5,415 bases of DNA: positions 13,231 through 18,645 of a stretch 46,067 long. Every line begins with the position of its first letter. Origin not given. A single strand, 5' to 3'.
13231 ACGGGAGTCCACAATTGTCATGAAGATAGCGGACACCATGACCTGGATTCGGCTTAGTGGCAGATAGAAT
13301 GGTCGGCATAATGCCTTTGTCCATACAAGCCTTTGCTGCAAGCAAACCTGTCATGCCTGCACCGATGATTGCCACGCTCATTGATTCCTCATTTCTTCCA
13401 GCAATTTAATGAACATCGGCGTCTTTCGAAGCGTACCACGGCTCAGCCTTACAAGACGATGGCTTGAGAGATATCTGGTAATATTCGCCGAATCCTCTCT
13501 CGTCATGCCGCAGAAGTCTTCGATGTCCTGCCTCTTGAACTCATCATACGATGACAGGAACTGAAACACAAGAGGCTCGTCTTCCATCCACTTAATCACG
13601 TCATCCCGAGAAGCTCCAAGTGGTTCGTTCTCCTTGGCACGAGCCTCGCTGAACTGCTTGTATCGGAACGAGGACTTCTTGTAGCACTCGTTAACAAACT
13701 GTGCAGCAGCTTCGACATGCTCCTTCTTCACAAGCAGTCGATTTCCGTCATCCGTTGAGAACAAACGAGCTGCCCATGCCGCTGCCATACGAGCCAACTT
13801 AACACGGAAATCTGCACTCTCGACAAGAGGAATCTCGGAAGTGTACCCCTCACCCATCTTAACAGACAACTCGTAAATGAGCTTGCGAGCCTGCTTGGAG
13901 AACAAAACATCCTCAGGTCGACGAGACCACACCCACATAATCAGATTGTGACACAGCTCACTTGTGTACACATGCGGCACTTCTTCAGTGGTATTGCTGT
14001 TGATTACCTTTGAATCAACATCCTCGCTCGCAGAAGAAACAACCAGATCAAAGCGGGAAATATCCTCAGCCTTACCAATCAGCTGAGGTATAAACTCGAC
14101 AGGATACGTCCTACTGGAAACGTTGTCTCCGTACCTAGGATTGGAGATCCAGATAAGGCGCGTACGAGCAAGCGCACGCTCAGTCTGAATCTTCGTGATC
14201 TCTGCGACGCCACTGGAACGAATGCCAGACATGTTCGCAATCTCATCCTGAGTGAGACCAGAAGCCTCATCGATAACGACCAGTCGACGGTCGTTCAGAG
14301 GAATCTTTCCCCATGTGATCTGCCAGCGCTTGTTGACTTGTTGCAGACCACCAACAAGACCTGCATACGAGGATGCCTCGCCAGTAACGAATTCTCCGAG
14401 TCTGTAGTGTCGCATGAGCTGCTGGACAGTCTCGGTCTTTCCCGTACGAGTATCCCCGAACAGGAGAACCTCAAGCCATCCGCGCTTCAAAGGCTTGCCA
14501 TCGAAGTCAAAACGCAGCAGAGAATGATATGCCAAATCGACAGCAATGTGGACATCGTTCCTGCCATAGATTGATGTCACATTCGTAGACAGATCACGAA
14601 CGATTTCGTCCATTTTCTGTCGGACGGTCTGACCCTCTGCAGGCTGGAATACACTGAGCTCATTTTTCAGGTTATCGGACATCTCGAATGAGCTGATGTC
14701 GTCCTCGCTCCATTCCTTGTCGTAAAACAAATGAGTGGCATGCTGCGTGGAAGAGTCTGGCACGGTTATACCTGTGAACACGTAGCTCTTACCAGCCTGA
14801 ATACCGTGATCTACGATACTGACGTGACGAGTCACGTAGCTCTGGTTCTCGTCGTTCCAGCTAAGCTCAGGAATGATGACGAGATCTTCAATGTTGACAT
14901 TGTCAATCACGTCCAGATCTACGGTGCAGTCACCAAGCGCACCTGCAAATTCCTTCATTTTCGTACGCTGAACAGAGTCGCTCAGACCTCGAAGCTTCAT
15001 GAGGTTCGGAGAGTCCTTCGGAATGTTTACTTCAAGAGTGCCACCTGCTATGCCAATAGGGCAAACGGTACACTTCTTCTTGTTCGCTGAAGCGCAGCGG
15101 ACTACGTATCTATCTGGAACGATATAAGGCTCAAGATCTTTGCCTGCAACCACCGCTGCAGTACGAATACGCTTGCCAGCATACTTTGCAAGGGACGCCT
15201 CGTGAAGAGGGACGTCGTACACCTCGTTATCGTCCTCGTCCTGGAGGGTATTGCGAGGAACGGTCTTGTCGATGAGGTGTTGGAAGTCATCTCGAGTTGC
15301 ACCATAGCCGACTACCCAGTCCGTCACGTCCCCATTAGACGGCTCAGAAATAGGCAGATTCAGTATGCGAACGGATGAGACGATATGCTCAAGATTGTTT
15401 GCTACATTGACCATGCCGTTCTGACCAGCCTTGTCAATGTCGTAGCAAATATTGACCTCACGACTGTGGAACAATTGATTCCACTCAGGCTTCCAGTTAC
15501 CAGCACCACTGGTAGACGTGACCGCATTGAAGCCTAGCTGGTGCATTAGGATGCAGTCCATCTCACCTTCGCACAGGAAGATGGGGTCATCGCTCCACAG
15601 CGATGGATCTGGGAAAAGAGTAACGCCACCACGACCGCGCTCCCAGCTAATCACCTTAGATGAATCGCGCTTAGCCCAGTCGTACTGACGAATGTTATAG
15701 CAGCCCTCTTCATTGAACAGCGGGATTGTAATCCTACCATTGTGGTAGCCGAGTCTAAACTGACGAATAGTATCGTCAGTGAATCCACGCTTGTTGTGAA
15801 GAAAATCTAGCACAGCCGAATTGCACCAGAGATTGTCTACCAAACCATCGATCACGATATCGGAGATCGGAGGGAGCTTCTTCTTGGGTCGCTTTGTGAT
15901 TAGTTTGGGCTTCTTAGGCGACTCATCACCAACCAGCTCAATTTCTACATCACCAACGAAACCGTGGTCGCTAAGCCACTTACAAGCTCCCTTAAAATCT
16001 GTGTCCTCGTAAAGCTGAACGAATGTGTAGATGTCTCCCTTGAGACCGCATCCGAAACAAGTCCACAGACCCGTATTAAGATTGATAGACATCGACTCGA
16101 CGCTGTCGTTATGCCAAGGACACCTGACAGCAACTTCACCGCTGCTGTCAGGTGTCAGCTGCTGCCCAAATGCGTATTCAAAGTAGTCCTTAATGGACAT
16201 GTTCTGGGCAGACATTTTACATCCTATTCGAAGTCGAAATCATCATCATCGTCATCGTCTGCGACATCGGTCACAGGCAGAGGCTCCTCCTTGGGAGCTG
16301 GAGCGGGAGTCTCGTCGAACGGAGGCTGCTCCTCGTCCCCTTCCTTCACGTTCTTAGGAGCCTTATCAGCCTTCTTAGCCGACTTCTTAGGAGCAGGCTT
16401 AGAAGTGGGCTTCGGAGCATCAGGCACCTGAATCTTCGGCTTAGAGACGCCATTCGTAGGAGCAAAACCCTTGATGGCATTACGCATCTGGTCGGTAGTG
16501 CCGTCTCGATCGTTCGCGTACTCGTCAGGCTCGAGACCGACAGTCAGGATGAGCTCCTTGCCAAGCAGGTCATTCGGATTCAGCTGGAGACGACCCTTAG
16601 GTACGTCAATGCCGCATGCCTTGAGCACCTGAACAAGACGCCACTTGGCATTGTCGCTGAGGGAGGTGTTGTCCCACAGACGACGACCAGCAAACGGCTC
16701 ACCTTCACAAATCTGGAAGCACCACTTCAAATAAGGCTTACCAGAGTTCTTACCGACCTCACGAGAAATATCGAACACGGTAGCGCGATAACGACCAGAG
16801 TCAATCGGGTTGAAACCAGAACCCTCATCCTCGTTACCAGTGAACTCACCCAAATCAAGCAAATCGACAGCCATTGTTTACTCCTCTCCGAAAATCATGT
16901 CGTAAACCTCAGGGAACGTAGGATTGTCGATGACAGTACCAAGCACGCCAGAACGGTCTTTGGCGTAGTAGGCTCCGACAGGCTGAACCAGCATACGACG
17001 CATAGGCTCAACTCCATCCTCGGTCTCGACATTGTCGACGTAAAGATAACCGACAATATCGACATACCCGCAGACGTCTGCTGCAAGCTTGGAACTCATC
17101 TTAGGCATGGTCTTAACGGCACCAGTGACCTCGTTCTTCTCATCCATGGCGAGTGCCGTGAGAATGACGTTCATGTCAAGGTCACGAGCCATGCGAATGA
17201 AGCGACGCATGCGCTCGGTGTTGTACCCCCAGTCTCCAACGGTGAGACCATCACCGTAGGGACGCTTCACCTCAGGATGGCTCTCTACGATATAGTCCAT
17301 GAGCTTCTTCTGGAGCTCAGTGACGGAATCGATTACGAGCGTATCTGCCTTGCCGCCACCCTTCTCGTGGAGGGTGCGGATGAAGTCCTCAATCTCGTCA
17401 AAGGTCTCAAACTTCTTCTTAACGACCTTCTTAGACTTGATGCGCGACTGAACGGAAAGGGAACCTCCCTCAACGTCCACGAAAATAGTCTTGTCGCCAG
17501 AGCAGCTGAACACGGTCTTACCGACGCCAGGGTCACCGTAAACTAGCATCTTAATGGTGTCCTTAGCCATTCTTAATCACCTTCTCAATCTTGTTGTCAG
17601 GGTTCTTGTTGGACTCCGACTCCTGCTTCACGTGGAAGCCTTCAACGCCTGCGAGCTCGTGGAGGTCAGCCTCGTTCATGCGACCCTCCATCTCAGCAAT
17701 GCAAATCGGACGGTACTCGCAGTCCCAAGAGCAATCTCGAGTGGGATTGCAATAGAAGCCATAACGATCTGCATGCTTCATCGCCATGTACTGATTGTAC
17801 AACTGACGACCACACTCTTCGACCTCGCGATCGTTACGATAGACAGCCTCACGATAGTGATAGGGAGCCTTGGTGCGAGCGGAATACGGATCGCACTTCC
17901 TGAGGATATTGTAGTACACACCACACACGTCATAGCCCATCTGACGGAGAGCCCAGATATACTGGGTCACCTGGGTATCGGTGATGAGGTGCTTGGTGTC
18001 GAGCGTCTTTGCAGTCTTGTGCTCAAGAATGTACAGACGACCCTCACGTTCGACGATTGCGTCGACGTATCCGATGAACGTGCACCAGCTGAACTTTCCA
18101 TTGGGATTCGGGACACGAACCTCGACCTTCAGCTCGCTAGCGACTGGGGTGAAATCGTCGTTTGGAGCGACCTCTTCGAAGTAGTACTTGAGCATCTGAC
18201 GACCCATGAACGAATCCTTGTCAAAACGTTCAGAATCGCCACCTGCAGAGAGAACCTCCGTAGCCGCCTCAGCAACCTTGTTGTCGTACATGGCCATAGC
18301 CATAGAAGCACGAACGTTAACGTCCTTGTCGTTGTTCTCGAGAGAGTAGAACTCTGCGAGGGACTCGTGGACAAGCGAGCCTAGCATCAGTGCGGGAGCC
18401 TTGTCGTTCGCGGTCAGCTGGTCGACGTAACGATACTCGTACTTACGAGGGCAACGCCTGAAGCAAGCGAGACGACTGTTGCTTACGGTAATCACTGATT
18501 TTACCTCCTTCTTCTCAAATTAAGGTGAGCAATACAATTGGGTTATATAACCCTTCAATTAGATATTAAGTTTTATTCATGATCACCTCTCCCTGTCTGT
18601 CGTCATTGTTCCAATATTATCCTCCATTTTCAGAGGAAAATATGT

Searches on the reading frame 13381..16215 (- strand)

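Call 15: search_protein_families(library=pfam, proteins=[window:13381-16215:-], max_evalue=0.01)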
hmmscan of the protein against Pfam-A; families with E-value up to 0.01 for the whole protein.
window:13381-16215:- (945 aa): 5 families
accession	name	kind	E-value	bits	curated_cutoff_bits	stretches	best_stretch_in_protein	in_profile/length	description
PF00493.29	MCM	-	2.2e-12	47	23.3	1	536-727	12-203/224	MCM P-loop domain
PF01807.25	Zn_ribbon_DnaG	-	4.4e-11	42.9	24.9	1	29-83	33-87/98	CHC2 zinc finger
PF13155.12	Toprim_2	-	3.6e-10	40.5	22.1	1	213-288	1-79/88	Toprim-like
PF13662.12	Toprim_4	-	3.3e-05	24.5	25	1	212-275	3-74/85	Toprim domain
PF01751.28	Toprim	-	6.4e-05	23.5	23.1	1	212-281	2-86/96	Toprim domain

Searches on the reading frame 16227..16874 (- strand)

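Call 16: search_protein_families(library=pfam, proteins=[window:16227-16874:-], max_evalue=0.01)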
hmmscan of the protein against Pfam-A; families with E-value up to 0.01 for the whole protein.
window:16227-16874:- (216 aa): 1 family
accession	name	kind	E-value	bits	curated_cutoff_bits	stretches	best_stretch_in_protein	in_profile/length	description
PF05037.18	DUF669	-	2.4e-11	44.3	21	1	15-146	5-138/138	Protein of unknown function (DUF669)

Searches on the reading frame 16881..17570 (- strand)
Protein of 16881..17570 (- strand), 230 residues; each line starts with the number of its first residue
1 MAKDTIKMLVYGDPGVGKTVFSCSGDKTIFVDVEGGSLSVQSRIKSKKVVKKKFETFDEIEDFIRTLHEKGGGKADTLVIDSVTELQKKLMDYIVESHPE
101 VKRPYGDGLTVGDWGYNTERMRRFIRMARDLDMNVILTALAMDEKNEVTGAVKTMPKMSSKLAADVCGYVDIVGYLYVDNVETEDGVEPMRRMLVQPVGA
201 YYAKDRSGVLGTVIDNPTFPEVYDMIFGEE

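Call 16: search_protein_families(library=pfam, proteins=[window:16881-17570:-], max_evalue=0.01)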
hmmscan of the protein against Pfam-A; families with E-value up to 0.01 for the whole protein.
window:16881-17570:- (230 aa): 2 families
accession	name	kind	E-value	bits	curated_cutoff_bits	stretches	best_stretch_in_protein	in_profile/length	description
PF13479.12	AAA_24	-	1.3e-31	110.5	27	1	6-207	3-195/195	AAA domain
PF06745.19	ATPase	-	0.0083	16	26.6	0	8-131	22-151/231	KaiC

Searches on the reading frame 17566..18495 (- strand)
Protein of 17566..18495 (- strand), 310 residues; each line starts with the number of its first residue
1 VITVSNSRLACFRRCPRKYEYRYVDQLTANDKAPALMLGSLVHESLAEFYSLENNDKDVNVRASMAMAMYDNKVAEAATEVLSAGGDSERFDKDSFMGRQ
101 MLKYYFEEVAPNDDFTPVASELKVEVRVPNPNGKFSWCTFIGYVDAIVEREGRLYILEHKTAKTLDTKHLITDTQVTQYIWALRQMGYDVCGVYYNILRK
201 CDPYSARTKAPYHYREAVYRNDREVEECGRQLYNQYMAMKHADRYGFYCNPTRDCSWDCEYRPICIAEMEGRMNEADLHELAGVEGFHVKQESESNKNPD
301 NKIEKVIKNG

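Call 15: search_protein_families(library=pfam, proteins=[window:17566-18495:-], max_evalue=0.01)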
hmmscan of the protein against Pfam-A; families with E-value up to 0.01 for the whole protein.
window:17566-18495:- (310 aa): 2 families
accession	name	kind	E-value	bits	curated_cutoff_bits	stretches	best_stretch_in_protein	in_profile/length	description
PF12705.13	PDDEXK_1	-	9.1e-29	101.5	22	1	4-265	2-246/247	PD-(D/E)XK nuclease superfamily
PF01930.23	Cas_Cas4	-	3.5e-05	24.4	22.7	0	142-194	54-103/160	Domain of unknown function DUF83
